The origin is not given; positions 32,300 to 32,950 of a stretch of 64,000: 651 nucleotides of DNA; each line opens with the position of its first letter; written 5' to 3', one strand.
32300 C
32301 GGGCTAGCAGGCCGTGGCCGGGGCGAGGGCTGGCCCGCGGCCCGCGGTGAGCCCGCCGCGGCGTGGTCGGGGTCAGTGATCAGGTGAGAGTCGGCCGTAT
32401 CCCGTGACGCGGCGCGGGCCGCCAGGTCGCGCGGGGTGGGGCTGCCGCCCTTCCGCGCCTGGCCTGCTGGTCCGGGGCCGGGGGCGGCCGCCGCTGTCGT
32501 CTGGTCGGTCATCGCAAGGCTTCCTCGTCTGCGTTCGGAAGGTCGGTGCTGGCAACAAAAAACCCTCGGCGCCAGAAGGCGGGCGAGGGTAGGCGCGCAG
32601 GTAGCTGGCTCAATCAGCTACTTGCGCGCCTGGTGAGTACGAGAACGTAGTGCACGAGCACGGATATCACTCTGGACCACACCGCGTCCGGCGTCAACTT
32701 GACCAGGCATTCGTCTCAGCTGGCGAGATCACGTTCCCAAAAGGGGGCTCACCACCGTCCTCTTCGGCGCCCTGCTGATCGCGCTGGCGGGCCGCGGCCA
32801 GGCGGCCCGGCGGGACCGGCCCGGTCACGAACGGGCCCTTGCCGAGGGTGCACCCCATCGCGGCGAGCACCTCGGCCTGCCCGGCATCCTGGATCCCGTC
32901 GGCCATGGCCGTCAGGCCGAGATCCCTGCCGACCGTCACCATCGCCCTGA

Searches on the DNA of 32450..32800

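Call 26: search_rna_families(source=window, start=32450, end=32800, threshold=evalue, max_evalue=10)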
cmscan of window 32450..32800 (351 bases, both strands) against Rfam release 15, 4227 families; matches with E-value up to 10: 10.
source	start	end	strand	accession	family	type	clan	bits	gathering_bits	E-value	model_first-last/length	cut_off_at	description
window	32591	32631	+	RF04159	MIR1437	Gene; miRNA;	-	19.7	168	0.44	1-192/192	no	MIR1437 microRNA precursor family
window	32557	32637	-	RF00232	Spi-1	Cis-reg;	-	18.3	40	0.24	1-168/168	no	Spi-1 (PU.1) 5' UTR regulatory element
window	32555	32631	-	RF02230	sX11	Gene; sRNA;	-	17.6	70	0.4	1-138/138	no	Proteobacterial sRNA sX11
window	32591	32631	-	RF04159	MIR1437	Gene; miRNA;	-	17.3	168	1.4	1-192/192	no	MIR1437 microRNA precursor family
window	32591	32631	+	RF03703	mir-3622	Gene; miRNA;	-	17.3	78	1.6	1-84/84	no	mir-3622 microRNA precursor family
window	32555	32631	+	RF02628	Hrs1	Gene; sRNA;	-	16.6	56.4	0.84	1-74/74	no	Hfq-regulated sRNA 1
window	32591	32631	-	RF03703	mir-3622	Gene; miRNA;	-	15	78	6.2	1-84/84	no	mir-3622 microRNA precursor family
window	32505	32591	+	RF02236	asX2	Gene; sRNA;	-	13.8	70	3.2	1-87/87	no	Xanthomonas sRNA asX2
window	32591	32631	+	RF00051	mir-17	Gene; miRNA;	-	13.5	49.5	3.6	13-67/80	no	mir-17 microRNA precursor family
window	32591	32631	-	RF02238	asX4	Gene; sRNA;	-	8.3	100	4.7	4-44/309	no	Xanthomonas sRNA asX4/Xoo4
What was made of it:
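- On Any Rfam 15 family (T-box, ilvB motifs, amino-acid leaders): The ilvB leader is also unmatched (call 26).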
